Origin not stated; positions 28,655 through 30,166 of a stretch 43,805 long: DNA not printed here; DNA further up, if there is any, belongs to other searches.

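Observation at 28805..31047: WYL regulator and PD-(D/E)XK nuclease pair, with the same palindrome upstream of both genes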

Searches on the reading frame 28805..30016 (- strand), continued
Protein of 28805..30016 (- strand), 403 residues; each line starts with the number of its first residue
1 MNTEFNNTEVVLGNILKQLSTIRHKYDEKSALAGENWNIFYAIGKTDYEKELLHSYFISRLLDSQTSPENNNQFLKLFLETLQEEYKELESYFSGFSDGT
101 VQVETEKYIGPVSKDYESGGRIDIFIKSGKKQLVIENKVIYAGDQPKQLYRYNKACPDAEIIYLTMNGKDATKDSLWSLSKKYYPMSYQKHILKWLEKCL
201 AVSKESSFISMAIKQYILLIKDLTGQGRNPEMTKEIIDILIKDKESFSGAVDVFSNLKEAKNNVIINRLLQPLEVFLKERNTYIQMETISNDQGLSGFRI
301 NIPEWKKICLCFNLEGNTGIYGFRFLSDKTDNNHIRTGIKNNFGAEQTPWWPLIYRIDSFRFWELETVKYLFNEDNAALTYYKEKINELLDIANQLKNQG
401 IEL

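Call 74: fold_search(model_id=the predicted structure, library=pdb)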
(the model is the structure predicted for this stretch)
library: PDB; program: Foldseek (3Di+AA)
matches with E <= 10: 428; with E <= 0.001: 0
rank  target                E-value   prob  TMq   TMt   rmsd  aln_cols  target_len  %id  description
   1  9dou_A                1.1e-03  0.91  0.16  0.08  14.8       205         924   13  Taeniopygia guttata R2 retrotransposon (R2Tg) initiating target-primed reverse transcription (released 2025-05-21)
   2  1y88                  5.1e-03  0.77  0.15  0.28  12.8       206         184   13  Crystal Structure of Protein of Unknown Function AF1548 (released 2004-12-21)
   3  9nl2_A                8.9e-03  0.60  0.14  0.06  14.5       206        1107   13  Structure of R2 retrotransposon protein from Platysternon megacephalum initiating target-primed reverse transcription (released 2025-06-18)
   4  2p14                  1.3e-02  0.30  0.11  0.21  18.8       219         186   16  Crystal structure of small subunit (R.BspD6I2) of the heterodimeric restriction endonuclease R.BspD6I (released 2008-03-11)
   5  8q3z_A                2.6e-02  0.87  0.15  0.14   7.5       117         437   16  Crystal structure of cA4-bound Can2 from Thermoanaerobacter brockii (released 2023-11-22)
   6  6p4w_B                3.1e-02  0.63  0.14  0.15   9.2       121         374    9  XPB helicase in a complex with truncated Bax1 from Sulfurisphaera tokodaii at 2.96 Angstrom resolution (released 2020-06-03)
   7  8q44_B                3.3e-02  0.75  0.16  0.15  11.0       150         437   17  Crystal structure of cA4-bound Can2 (E364R) in complex with oligo-T DNA (released 2023-11-22)
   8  9c1m_G                3.9e-02  0.16  0.11  0.10  21.6       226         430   16  HerA-DUF assembly 1 (released 2025-06-04)
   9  5zyv_A                4.2e-02  0.35  0.13  0.21  13.1       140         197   19  Crystal structure of human MGME1 with single strand DNA2 and Ca2+ (released 2018-09-19)
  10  2vld_A                4.4e-02  0.82  0.15  0.24   7.5       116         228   14  crystal structure of a repair endonuclease from Pyrococcus abyssi (released 2009-05-19)
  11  6p4o_F                4.4e-02  0.38  0.14  0.12  17.6       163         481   12  Complex of XPB helicase with Bax1 endonuclease from Sulfurisphaera tokodaii at 3.15 Angstroms resolution (released 2020-06-03)
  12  2vld_B                4.7e-02  0.91  0.16  0.25   7.3       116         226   15  crystal structure of a repair endonuclease from Pyrococcus abyssi (released 2009-05-19)
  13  6p4o_D                4.7e-02  0.41  0.14  0.12  17.2       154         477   13  Complex of XPB helicase with Bax1 endonuclease from Sulfurisphaera tokodaii at 3.15 Angstroms resolution (released 2020-06-03)
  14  8q42_B                4.9e-02  0.87  0.18  0.17   9.1       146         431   15  Crystal structure of cA4-bound Can2 (E341A) in complex with oligo-A DNA (released 2023-11-22)
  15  8iby_C                5.2e-02  0.35  0.15  0.09  11.0       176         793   10  Structure of R2 with 5'ORF (released 2023-09-20)
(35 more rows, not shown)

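Call 84: list_cluster_members(proteins=[P0121, window:28805-30016:-, P0241])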
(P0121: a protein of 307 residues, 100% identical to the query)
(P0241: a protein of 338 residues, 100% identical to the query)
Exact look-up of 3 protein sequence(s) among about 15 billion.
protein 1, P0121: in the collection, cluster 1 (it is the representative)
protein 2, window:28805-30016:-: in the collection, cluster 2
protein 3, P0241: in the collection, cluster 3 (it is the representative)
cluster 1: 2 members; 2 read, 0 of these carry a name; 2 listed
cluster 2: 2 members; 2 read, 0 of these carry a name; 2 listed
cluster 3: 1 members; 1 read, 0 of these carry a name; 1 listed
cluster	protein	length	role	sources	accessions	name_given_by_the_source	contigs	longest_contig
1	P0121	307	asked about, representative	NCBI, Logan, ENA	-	-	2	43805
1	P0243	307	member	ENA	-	-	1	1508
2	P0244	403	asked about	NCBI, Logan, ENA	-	-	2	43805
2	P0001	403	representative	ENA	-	-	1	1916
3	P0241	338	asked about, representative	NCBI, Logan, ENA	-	-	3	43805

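Call 88: search_dna_similar(query=window:28805-30016:-, collection=phages, mode=protein, max_evalue=0.00001, max_rows=10)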
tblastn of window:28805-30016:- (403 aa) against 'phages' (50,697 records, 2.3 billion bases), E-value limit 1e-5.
Records with a match: 1; places in all: 1; records where one place covers at least 80% of the query: 0.
Best place of each record, by identity: <60% 1.
By first word of the organism name: Bacteriophage 1.
By host as written in the record: - 1.
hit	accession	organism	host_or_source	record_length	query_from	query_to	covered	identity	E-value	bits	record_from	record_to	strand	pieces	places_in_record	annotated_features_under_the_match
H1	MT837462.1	Bacteriophage sp.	human fecal samples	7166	15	224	52%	26.5%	4e-6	55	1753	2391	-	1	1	record has no annotation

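Call 89: search_dna_similar(query=window:28805-30016:-, collection=plasmids, mode=protein, max_evalue=0.00001, max_rows=15)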
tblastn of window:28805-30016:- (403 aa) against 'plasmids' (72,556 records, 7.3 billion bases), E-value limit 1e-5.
Records with a match: 11; places in all: 11; records where one place covers at least 80% of the query: 1.
Best place of each record, by identity: <60% 11.
By first word of the organism name: Chryseobacterium 2; Vibrio 2; Photobacterium 1; Hymenobacter 1; Segatella 1; Cetobacterium 1; Bacteroides 1; Chondrinema 1; Massilia 1.
By predicted mobility (MOB-suite, as given by PLSDB): non-mobilizable 10; mobilizable 1.
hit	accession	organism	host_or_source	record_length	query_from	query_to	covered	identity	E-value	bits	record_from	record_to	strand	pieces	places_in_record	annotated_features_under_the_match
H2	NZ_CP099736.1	Photobacterium sp. TY1-4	single cells,sea water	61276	12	345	83%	27.6%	1e-17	93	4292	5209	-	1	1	PD-(D/E)XK nuclease family protein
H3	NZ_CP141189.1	Hymenobacter sp. GOD-10R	single cell,Crepidiastrum sonchifolium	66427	9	229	55%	37.8%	4e-30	130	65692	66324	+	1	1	none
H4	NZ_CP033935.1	Chryseobacterium balustinum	fish,pure isolate,blood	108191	16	260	61%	34.0%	1e-22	107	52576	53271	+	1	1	PD-(D/E)XK nuclease family protein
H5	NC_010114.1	Vibrio sp. 09022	-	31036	22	283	65%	29.7%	3e-11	73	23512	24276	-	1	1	PD-(D/E)XK nuclease family protein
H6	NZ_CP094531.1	Chryseobacterium oryzae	Single cell,Andong Sikhe (Andong rice ...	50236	16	232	54%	35.8%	1e-22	107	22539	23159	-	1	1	PD-(D/E)XK nuclease family protein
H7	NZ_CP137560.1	Segatella hominis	Homo sapiens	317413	14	224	52%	34.7%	2e-22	107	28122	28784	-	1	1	PD-(D/E)XK nuclease family protein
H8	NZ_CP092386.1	Vibrio gigantis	Bacterial culture,seawater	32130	14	231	54%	30.2%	7e-16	87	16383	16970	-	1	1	PD-(D/E)XK nuclease family protein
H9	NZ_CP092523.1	Cetobacterium somerae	Danio rerio,tissue sample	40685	19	227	52%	31.2%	3e-9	67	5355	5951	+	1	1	PD-(D/E)XK nuclease family protein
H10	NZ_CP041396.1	Bacteroides ovatus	Homo sapiens,cell culture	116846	16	224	52%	30.5%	8e-6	56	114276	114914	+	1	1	PD-(D/E)XK nuclease family protein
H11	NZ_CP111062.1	Chondrinema litorale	Seaweed,red alga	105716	37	233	49%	29.8%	2e-7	61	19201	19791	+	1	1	hypothetical protein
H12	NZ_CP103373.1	Massilia sp. H6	Whole genome of bacteria,soil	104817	120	226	27%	36.2%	1e-9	68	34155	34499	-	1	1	PD-(D/E)XK nuclease family protein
